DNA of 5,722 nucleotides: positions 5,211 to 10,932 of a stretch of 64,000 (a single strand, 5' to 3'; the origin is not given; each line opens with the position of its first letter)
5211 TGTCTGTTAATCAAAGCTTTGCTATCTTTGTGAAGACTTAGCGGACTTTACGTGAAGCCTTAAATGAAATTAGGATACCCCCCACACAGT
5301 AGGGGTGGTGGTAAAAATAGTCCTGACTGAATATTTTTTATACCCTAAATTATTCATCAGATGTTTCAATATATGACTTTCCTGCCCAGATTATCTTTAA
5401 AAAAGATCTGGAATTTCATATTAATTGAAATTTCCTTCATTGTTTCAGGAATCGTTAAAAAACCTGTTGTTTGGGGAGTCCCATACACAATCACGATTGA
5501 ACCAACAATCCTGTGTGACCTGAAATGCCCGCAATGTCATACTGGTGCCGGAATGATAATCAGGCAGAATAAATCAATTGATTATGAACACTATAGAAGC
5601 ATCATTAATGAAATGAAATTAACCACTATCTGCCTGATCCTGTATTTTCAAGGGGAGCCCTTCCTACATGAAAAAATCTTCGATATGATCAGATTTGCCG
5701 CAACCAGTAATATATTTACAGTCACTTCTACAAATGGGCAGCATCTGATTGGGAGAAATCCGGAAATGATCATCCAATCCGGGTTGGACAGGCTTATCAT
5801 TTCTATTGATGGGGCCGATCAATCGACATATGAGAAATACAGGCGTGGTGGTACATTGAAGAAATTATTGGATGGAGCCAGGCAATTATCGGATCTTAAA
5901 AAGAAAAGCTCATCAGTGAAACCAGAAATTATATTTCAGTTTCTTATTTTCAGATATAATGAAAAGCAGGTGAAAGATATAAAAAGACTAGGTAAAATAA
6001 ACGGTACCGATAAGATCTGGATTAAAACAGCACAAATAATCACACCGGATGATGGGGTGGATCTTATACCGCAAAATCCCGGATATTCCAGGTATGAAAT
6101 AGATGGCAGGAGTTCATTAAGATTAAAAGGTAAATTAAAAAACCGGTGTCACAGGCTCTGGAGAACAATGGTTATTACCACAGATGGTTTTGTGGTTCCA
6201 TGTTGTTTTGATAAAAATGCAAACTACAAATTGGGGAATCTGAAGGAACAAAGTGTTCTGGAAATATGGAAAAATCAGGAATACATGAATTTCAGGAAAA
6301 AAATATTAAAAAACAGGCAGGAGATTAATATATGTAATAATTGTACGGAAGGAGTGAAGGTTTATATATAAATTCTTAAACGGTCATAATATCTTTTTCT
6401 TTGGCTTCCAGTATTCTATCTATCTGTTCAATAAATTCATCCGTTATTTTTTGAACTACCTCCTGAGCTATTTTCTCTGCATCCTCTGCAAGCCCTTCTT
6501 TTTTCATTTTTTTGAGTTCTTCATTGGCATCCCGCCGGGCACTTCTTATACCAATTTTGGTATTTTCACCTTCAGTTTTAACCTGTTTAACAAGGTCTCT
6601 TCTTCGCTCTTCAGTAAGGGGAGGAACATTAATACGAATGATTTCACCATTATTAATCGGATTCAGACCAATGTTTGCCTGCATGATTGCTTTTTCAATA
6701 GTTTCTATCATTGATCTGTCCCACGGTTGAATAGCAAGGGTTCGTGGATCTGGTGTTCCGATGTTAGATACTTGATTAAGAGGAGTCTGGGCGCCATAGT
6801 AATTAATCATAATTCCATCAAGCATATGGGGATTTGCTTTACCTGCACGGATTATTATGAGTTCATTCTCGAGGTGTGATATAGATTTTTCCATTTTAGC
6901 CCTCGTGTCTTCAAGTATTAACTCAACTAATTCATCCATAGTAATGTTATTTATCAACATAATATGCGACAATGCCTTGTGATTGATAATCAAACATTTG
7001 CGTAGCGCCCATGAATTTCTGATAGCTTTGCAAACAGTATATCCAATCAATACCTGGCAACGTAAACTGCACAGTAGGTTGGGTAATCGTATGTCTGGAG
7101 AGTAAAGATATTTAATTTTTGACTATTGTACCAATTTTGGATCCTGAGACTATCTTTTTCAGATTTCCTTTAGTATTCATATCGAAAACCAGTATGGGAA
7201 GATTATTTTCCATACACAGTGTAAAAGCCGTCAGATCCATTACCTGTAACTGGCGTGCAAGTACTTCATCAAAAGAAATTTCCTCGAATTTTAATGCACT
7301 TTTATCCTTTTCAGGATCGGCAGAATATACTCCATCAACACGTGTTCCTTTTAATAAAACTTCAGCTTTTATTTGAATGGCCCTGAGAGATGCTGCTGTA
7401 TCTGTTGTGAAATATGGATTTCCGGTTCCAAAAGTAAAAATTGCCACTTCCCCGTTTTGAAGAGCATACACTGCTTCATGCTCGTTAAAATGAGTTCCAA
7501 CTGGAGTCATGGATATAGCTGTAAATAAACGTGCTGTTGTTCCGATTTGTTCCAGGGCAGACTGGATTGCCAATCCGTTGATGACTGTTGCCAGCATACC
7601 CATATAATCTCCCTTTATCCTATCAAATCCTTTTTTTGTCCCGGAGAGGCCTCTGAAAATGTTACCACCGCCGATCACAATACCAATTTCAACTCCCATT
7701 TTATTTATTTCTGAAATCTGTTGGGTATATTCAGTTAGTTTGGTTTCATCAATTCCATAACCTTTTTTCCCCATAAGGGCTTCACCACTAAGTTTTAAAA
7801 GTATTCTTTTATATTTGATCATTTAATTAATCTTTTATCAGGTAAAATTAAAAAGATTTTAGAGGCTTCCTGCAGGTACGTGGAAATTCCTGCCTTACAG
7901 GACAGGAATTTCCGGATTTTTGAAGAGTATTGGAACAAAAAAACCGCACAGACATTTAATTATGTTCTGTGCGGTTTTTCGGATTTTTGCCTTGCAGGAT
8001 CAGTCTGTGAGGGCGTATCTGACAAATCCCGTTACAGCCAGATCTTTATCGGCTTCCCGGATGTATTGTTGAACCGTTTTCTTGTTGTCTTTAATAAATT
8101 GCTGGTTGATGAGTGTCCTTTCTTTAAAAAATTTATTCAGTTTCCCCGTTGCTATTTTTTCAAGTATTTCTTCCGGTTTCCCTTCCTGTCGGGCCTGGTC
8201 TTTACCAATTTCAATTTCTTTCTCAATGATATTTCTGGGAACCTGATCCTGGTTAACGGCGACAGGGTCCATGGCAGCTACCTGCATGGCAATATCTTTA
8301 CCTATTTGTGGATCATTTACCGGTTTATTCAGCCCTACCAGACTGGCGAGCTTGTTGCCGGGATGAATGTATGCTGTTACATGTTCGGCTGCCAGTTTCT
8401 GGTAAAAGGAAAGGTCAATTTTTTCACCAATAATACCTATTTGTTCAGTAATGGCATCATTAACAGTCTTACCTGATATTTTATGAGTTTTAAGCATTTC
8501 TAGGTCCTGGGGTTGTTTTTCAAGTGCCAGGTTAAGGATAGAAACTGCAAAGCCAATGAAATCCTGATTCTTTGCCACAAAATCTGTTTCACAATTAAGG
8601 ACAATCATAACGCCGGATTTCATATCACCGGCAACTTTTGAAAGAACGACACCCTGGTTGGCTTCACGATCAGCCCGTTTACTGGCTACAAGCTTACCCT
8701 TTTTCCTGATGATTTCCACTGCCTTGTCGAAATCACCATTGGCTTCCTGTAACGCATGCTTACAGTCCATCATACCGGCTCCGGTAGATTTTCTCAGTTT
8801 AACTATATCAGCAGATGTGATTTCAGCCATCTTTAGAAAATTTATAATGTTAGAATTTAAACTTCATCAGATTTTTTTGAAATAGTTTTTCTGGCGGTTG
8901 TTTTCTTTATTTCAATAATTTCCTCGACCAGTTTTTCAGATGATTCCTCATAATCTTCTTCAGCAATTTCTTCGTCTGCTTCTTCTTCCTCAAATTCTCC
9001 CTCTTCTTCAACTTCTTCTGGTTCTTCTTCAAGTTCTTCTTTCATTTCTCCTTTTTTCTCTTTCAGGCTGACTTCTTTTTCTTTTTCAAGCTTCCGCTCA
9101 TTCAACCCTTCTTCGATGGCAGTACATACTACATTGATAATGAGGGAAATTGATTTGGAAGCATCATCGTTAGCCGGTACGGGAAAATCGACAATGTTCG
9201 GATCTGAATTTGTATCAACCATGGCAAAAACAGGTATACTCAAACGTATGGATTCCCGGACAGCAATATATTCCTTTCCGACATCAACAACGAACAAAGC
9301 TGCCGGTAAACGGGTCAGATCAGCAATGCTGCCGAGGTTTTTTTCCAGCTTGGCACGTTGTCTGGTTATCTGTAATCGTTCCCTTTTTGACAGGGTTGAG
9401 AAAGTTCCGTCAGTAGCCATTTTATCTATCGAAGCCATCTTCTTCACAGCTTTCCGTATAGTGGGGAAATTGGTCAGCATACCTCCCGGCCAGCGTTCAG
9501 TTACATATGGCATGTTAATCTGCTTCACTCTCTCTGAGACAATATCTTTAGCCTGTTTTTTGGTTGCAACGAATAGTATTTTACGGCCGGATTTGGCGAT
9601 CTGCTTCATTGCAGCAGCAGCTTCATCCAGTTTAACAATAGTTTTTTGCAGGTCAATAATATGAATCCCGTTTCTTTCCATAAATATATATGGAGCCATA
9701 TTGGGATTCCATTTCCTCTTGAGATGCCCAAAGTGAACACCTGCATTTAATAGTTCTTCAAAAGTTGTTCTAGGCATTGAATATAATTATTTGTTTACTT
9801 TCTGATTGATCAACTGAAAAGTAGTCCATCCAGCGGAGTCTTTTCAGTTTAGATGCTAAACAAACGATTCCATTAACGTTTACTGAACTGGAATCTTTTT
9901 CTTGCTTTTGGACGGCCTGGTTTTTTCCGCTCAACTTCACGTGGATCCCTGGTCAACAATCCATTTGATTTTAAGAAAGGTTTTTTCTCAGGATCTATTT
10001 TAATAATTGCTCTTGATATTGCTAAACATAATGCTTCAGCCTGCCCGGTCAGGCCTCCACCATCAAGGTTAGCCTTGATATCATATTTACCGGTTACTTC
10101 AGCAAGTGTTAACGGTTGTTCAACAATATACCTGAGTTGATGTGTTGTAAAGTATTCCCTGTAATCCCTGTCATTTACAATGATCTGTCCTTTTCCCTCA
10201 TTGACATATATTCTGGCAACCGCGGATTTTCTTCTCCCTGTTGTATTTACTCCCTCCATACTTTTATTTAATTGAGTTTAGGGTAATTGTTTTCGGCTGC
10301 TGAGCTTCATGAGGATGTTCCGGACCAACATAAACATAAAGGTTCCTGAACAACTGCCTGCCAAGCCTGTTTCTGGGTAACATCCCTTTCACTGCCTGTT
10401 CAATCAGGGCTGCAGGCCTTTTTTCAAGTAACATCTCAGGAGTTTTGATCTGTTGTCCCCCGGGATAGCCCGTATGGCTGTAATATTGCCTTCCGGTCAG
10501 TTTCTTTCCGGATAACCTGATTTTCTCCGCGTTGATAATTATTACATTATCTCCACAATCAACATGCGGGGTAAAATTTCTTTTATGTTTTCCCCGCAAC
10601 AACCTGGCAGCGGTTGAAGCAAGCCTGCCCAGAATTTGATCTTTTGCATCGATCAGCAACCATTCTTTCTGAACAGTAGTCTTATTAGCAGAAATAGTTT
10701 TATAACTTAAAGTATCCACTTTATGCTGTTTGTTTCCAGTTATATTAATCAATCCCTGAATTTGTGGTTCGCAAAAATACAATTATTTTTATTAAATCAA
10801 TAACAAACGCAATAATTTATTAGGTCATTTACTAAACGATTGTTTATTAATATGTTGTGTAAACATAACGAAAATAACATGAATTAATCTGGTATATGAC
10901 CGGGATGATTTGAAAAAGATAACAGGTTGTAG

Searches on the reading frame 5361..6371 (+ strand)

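Call 53: search_protein_families(library=pfam, proteins=[window:5361-6371:+], max_evalue=0.00001)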
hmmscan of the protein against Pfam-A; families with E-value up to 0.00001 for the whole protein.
window:5361-6371:+ (336 aa): 2 families
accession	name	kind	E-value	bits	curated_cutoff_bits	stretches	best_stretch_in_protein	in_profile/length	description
PF13186.11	SPASM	-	3.2e-18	66.2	21.5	1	263-329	1-67/67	Iron-sulfur cluster-binding domain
PF04055.27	Radical_SAM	-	5.5e-12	46.6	29.5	1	46-189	1-144/166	Radical SAM superfamily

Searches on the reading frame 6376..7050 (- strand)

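Call 53: search_protein_families(library=pfam, proteins=[window:6376-7050:-], max_evalue=0.00001)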
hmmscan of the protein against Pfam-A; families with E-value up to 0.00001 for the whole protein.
window:6376-7050:- (224 aa): 1 family
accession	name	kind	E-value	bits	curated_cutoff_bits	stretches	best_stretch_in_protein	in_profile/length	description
PF01765.24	RRF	-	2.4e-65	219.8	29.7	1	60-222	1-164/164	Ribosome recycling factor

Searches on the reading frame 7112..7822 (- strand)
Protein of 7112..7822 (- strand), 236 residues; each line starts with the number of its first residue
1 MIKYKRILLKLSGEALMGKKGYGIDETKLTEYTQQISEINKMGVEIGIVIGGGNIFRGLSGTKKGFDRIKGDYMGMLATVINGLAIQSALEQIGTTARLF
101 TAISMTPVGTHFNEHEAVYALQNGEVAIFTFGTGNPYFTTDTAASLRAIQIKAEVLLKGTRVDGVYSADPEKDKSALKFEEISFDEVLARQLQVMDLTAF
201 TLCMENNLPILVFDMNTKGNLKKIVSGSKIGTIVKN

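Call 53: search_protein_families(library=pfam, proteins=[window:7112-7822:-], max_evalue=0.00001)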
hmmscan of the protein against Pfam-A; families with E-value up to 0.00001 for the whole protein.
window:7112-7822:- (236 aa): 1 family
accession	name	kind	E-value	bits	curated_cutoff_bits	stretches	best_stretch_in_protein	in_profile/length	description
PF00696.33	AA_kinase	-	1.4e-30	107.2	24.9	1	5-214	1-234/234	Amino acid kinase family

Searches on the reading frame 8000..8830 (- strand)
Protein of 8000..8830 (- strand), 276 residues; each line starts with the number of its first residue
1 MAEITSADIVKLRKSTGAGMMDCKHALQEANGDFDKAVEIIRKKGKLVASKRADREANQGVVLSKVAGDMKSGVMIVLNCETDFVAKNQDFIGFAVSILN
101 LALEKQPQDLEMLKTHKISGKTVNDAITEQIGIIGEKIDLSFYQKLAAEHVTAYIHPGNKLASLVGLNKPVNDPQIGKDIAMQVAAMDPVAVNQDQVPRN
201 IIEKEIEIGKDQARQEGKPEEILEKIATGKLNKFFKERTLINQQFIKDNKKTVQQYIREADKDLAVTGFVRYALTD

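Call 53: search_protein_families(library=pfam, proteins=[window:8000-8830:-], max_evalue=0.00001)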
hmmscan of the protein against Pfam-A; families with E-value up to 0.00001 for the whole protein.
window:8000-8830:- (276 aa): 1 family
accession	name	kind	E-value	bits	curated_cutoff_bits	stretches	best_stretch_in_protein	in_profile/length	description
PF00889.24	EF_TS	-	5.1e-65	219.3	27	1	73-274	1-202/204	Elongation factor TS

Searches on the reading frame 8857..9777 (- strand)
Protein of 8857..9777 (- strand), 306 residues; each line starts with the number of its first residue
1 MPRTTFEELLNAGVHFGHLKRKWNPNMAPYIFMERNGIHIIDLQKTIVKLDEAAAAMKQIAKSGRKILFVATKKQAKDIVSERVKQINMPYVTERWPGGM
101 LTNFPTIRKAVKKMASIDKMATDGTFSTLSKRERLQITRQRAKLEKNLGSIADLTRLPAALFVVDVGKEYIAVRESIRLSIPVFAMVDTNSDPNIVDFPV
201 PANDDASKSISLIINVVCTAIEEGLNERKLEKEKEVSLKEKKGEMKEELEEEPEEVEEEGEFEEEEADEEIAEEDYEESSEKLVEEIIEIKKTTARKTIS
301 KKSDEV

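Call 53: search_protein_families(library=pfam, proteins=[window:8857-9777:-], max_evalue=0.00001)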
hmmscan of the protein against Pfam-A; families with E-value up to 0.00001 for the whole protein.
window:8857-9777:- (306 aa): 1 family
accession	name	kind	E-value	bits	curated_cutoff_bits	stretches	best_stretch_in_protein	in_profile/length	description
PF00318.25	Ribosomal_S2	-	8.9e-91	303.4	26.1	1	9-224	1-216/216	Ribosomal protein S2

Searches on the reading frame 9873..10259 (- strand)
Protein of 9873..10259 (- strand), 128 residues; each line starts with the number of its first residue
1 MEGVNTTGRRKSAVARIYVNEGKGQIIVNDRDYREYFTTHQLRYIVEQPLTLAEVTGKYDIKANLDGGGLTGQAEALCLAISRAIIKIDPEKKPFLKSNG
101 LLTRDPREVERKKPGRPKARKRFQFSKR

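Call 83: search_protein_families(library=pfam, proteins=[window:9873-10259:-], max_evalue=0.01)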
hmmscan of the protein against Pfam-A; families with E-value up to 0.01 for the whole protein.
window:9873-10259:- (128 aa): 1 family
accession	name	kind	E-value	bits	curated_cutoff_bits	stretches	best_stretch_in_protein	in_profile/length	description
PF00380.25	Ribosomal_S9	-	7.7e-48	162.4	22.5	1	8-128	1-121/121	Ribosomal protein S9/S16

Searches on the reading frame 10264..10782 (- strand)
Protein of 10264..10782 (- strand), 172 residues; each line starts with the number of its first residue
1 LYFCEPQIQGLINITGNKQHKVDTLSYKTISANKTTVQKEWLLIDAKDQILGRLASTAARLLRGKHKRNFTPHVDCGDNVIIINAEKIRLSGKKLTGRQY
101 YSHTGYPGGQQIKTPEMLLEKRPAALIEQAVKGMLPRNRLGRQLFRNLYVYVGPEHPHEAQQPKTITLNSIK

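Call 53: search_protein_families(library=pfam, proteins=[window:10264-10782:-], max_evalue=0.00001)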
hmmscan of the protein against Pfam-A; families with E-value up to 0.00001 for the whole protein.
window:10264-10782:- (172 aa): 1 family
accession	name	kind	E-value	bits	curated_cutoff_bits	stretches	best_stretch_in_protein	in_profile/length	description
PF00572.24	Ribosomal_L13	-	3.7e-45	153.3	23.8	1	39-157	1-119/119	Ribosomal protein L13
